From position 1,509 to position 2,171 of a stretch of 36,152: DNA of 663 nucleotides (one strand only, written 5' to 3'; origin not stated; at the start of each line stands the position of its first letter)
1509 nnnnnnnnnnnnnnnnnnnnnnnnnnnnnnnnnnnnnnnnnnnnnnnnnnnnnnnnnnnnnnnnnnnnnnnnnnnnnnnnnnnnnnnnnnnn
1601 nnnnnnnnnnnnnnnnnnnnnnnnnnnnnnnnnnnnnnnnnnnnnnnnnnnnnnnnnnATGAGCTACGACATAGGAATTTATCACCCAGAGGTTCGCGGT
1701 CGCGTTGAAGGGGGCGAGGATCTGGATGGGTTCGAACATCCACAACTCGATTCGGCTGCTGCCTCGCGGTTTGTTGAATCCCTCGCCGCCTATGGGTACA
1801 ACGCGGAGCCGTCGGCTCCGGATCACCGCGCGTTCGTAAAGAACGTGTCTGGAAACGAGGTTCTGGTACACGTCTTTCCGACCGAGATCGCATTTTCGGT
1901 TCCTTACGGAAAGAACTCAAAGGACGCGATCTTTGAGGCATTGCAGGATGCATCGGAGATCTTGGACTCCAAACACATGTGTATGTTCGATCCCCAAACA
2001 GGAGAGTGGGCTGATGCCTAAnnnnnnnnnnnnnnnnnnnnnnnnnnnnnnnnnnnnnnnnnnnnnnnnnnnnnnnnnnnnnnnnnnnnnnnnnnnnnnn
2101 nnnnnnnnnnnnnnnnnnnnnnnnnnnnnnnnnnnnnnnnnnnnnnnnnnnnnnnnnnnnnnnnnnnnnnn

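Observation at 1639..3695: Integrase-less integron-type cassette array (three attC-like sites) wedged between nrtD and trpD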

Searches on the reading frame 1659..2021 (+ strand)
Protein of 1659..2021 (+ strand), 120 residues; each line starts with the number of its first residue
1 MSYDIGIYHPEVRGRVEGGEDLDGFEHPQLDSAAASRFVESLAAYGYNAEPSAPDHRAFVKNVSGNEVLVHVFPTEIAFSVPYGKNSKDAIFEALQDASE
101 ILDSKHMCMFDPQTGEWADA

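Call 6: search_protein_families(library=pfam, proteins=[window:1659-2021:+], max_evalue=0.1)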
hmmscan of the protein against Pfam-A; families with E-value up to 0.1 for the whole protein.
window:1659-2021:+ (120 aa): 1 family
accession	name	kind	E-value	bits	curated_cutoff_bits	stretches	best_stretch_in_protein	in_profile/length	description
PF04229.20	GrpB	-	0.038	14.6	25.5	1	32-75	55-102/159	GrpB protein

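Call 8: find_encoding_contigs(protein=window:1659-2021:+, flank=10000, max_places=10)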
Protein window:1659-2021:+ (120 aa): no gene with exactly this product is on record in the collection.

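Call 14: find_homologous_proteins(query=window:1659-2021:+, max_evalue=0.001)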
Query window:1659-2021:+ (120 aa): 42 proteins with E <= 0.001 among 47 candidates.
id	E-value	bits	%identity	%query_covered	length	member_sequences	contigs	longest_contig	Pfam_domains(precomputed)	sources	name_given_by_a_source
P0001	2.2e-75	268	100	100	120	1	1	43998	-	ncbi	-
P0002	4.0e-55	203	76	100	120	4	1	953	-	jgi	jgi:hypothetical protein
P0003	5.0e-55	203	74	100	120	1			-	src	-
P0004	2.5e-53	197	73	100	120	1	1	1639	-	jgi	jgi:hypothetical protein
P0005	3.6e-53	197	73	100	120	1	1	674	-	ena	-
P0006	5.1e-52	193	73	100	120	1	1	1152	-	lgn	-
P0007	8.6e-50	186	68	100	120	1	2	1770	-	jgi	jgi:hypothetical protein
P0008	2.0e-49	185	70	99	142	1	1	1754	-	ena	-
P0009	6.0e-47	177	67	100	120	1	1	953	-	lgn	-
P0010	1.3e-44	169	63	99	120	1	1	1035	-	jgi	jgi:hypothetical protein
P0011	1.7e-42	162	62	100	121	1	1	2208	-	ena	-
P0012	6.6e-42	160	63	100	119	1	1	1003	-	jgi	jgi:hypothetical protein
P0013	1.8e-38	149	61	98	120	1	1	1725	-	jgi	jgi:hypothetical protein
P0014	7.2e-38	147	58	100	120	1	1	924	-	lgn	-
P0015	2.2e-36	142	58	99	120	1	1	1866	-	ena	-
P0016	3.4e-36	142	58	100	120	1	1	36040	-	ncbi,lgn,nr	ncbi:MAG: hypothetical protein Q4G70_08295 [Pseudomonadota bacterium]|nr:hypothetical protein [Pseud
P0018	6.1e-35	138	53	100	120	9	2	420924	-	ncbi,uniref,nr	ncbi:hypothetical protein JR064_10725 [Xanthomonas sp. CFBP 8703]|uniref:Uncharacterized protein n=1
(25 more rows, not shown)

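Call 15: find_encoding_contigs(protein=P0001, flank=10000, max_places=3)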
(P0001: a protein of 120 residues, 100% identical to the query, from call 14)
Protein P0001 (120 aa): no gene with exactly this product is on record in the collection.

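Call 16: find_encoding_contigs(protein=P0018, flank=10000, max_places=3)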
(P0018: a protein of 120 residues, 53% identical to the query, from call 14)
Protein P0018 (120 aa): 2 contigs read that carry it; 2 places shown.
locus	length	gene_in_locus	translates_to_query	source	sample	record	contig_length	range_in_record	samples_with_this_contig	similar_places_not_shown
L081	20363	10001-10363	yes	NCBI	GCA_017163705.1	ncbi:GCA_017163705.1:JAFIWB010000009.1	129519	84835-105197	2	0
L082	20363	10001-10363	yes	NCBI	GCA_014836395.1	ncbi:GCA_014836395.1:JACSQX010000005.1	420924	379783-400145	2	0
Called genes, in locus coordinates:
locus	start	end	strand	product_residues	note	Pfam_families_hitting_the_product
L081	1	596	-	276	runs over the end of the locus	PF13462:Thioredoxin_4 (weak), PF01323:DSBA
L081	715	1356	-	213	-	PF13462:Thioredoxin_4, PF01323:DSBA, PF13192:Thioredoxin_3 (faint)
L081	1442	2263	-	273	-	PF13442:Cytochrome_CBB3 (faint), PF00034:Cytochrom_C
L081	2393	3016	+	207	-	PF03193:RsgA_GTPase (faint), PF01926:MMR_HSR1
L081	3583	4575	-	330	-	PF00753:Lactamase_B, PF12706:Lactamase_B_2 (faint)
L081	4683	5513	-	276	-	PF12833:HTH_18, PF00165:HTH_AraC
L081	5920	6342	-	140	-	PF00903:Glyoxalase, PF13669:Glyoxalase_4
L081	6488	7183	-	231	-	PF01988:VIT1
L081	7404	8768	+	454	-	PF04107:GCS2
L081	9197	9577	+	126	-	-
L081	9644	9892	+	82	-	-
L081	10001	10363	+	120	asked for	-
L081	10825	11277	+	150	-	PF14534:DUF4440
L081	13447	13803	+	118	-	-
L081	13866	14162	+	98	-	-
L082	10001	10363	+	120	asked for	-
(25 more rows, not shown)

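Call 17: find_encoding_contigs(protein=P0016, flank=10000, max_places=3)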
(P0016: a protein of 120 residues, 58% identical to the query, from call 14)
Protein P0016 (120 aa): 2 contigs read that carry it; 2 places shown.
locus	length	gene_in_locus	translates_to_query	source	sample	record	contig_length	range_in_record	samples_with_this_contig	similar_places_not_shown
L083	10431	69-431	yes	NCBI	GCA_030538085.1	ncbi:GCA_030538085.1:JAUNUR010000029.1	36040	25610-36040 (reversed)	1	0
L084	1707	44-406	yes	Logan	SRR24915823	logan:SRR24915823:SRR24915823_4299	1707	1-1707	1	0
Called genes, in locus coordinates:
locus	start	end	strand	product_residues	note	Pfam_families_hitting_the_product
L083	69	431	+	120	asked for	-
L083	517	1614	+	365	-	PF14020:DUF4236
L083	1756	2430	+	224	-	-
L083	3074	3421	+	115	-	-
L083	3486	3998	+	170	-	PF01551:Peptidase_M23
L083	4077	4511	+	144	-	PF15655:Imm-NTF2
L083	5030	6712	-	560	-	PF06418:CTP_synth_N, PF00117:GATase, PF07722:Peptidase_C26 (faint)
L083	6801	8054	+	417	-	PF02441:Flavoprotein, PF04127:DFP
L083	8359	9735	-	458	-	PF03600:CitMHS (faint), PF16980:CitMHS_2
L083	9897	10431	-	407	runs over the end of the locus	PF17767:NAPRTase_N, PF04095:NAPRTase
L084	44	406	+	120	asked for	-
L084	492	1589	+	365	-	PF14020:DUF4236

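Call 42: search_protein_families(library=ncbifam, proteins=[window:1659-2021:+], max_evalue=0.01)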
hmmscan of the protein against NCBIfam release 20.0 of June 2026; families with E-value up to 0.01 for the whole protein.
window:1659-2021:+ (120 aa): 0 families

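Call 44: find_encoding_contigs(protein=P0004, flank=3000, max_places=3)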
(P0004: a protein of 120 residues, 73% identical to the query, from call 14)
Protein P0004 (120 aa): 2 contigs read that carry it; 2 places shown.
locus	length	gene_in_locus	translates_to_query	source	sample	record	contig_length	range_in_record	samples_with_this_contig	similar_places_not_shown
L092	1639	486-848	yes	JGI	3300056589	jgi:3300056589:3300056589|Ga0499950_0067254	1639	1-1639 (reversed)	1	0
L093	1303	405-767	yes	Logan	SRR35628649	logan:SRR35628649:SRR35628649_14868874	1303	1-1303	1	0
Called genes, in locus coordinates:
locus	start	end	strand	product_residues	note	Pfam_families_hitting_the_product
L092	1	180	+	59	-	?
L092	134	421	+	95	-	PF14384:BrnA_antitoxin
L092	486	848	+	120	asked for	-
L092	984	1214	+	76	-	PF22180:RH3_dom, PF20605:Antitox_RHH (weak)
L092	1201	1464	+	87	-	PF05016:ParE_toxin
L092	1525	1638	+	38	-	?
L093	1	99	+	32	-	?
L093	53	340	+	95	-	PF14384:BrnA_antitoxin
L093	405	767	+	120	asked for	-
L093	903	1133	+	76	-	PF22180:RH3_dom, PF20605:Antitox_RHH (weak)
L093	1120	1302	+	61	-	?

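Call 45: find_encoding_contigs(protein=P0002, flank=3000, max_places=3)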
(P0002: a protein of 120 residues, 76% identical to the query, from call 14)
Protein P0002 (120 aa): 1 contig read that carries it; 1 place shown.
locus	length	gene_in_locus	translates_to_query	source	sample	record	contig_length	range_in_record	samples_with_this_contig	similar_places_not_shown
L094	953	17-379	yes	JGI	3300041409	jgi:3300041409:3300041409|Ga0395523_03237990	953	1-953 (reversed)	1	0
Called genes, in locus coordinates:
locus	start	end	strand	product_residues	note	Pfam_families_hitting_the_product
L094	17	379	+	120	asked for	-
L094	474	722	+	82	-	-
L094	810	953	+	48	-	?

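Call 62: list_cluster_members(proteins=[P0001, P0043, P0004])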
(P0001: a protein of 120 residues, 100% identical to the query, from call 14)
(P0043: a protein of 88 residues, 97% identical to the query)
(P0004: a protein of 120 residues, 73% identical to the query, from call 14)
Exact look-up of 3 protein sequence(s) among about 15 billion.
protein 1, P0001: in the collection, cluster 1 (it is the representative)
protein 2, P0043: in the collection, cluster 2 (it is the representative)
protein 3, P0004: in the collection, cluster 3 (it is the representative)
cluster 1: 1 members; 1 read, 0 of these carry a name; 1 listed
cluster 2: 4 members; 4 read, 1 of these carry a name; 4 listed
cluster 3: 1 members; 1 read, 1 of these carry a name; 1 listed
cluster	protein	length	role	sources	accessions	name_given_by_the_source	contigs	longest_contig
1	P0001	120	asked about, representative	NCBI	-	-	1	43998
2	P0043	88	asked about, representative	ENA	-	-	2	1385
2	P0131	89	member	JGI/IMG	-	hypothetical protein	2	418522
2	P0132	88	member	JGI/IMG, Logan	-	-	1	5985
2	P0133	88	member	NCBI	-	-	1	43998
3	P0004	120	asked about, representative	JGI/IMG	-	hypothetical protein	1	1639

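Call 63: find_encoding_contigs(protein=P0131, flank=10000, max_places=3)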
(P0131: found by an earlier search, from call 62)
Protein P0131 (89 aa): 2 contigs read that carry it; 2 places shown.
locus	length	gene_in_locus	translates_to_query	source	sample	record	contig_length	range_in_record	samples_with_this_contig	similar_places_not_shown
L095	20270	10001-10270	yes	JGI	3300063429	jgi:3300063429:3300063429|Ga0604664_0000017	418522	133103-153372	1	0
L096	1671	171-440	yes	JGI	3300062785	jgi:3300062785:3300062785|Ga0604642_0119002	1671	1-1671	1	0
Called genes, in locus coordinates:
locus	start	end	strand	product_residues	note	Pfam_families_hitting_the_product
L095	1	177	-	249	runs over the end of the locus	PF02348:CTP_transf_3, PF12804:NTP_transf_3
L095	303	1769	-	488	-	PF01266:DAO, PF12831:FAD_oxidored (faint), PF16901:DAO_C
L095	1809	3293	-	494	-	PF00370:FGGY_N, PF02782:FGGY_C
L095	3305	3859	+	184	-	-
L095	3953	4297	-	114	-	-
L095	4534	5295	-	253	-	-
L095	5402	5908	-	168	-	-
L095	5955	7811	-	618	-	PF13230:GATase_4 (faint), PF13522:GATase_6, PF13537:GATase_7, PF01380:SIS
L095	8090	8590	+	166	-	-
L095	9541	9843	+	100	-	-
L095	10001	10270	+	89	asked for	-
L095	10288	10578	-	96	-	-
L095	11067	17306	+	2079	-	PF02369:Big_1 (faint), PF01835:MG2, PF17972:bMG5 (faint), PF07703:A2M_BRD, PF00207:A2M, PF07678:TED_complement, PF17973:bMG10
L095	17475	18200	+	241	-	PF05721:PhyH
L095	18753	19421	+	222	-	PF04127:DFP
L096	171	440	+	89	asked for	-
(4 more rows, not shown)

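Call 110: search_solved_structures(query=window:1659-2021:+, max_evalue=1)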
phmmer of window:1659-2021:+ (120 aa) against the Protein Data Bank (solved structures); distinct sequences matched with E-value up to 1: 1.
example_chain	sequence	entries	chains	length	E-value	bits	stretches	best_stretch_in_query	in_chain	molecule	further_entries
5t7a_A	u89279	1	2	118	0.33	14.4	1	41-78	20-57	BH0236 protein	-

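Call 120: predict_structure(alignment_id=A8)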
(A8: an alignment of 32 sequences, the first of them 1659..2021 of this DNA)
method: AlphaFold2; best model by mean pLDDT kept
length: 120 residues; sequences in the alignment: 32
mean_pLDDT: 94.4   pTM: 0.85
mean pLDDT of the five models: 94.4, 94.1, 93.7, 93.0, 92.2
residues with pLDDT >= 90: 109; 70-90: 10; 50-70: 1; < 50: 0
segments of 3 or more residues with pLDDT < 50: none
pLDDT, mean of each block of 10 residues (from residue 1): 96 95 95 95 96 92 96 97 94 96 94 88
secondary structure, 60 per line:
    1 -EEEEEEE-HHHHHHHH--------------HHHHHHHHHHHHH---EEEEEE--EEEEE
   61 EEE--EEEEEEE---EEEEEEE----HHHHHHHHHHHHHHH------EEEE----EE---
elements in order: E2-8 H10-17 H32-44 E48-53 E56-63 E66-72 E76-82 H87-101 E108-111

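Call 122: fold_search(model_id=the predicted structure, library=pdb)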
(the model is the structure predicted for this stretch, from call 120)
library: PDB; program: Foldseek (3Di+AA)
matches with E <= 10: 1039; with E <= 0.001: 0
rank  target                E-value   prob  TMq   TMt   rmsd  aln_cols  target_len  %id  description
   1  4tps_A                1.8e-03  1.00  0.45  0.41   6.2       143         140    8  Sporulation Inhibitor of DNA Replication, SirA, in complex with Domain I of DnaA (released 2014-07-30)
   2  8w33_B                1.0e-02  0.87  0.33  0.30   9.5       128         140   12  Structure of McrD (methyl-coenzyme M reductase operon protein D) from Methanomassiliicoccus luminyensis (released 2024-07-03)
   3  1mhm_A                1.3e-02  0.98  0.43  0.24   5.0       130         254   11  Crystal structure of S-adenosylmethionine decarboxylase from potato (released 2002-12-11)
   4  1f46_A                1.8e-02  0.99  0.52  0.46   4.9       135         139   10  THE BACTERIAL CELL-DIVISION PROTEIN ZIPA AND ITS INTERACTION WITH AN FTSZ FRAGMENT REVEALED BY X-RAY CRYSTALLOGRAPHY (released 2001-06-13)
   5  1vr7_B                2.2e-02  0.93  0.39  0.39   6.3       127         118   10  Crystal structure of S-adenosylmethionine decarboxylase proenzyme (TM0655) from THERMOTOGA MARITIMA at 1.2 A resolutio (released 2005-03-15)
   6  4co5                  2.8e-02  0.21  0.21  0.23  17.1       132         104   13  Structure of PII signaling protein GlnZ from Azospirillum brasilense in complex with tartrate (released 2014-05-28)
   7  8w33_A                3.0e-02  0.72  0.34  0.29  10.4       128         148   12  Structure of McrD (methyl-coenzyme M reductase operon protein D) from Methanomassiliicoccus luminyensis (released 2024-07-03)
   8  2j9d_F                3.2e-02  0.25  0.22  0.24  17.7       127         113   12  Structure of GlnK1 with bound effectors indicates regulatory mechanism for ammonia uptake (released 2007-01-16)
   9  6c0w_K                3.6e-02  0.89  0.41  0.27   5.5       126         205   10  Cryo-EM structure of human kinetochore protein CENP-N with the centromeric nucleosome containing CENP-A (released 2018-01-17)
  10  5wi2_A                3.8e-02  0.98  0.40  0.48   4.3        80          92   15  Crystal structure of the KA1 domain from human Chk1 (released 2017-10-04)
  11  1tbp_A                4.2e-02  0.85  0.37  0.28   6.0       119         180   11  CRYSTAL STRUCTURE OF YEAST TATA-BINDING PROTEIN AND MODEL FOR INTERACTION WITH DNA (released 1994-01-31)
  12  1y2g_A                4.8e-02  0.96  0.50  0.45   4.8       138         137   11  Crystal STructure of ZipA in complex with an inhibitor (released 2005-03-01)
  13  1s1j_A                4.8e-02  0.90  0.47  0.42   8.8       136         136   11  Crystal Structure of ZipA in complex with indoloquinolizin inhibitor 1 (released 2004-05-04)
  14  7xhn_N                4.8e-02  0.89  0.44  0.21   5.8       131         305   11  Structure of human inner kinetochore CCAN-DNA complex (released 2023-01-25)
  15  5ev0_A                4.8e-02  0.75  0.31  0.29  10.3       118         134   12  Crystal structure of ragweed profilin Amb a 8 in complex with poly-Pro14 (released 2016-06-08)
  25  6yc6_B                6.7e-02  0.21  0.24  0.26  16.1       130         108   11  Structure of C. glutamicum GlnK (released 2021-03-24)
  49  7o4i_O                1.4e-01  0.63  0.34  0.26   6.7       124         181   11  Yeast RNA polymerase II transcription pre-initiation complex with initial transcription bubble (released 2021-06-16)
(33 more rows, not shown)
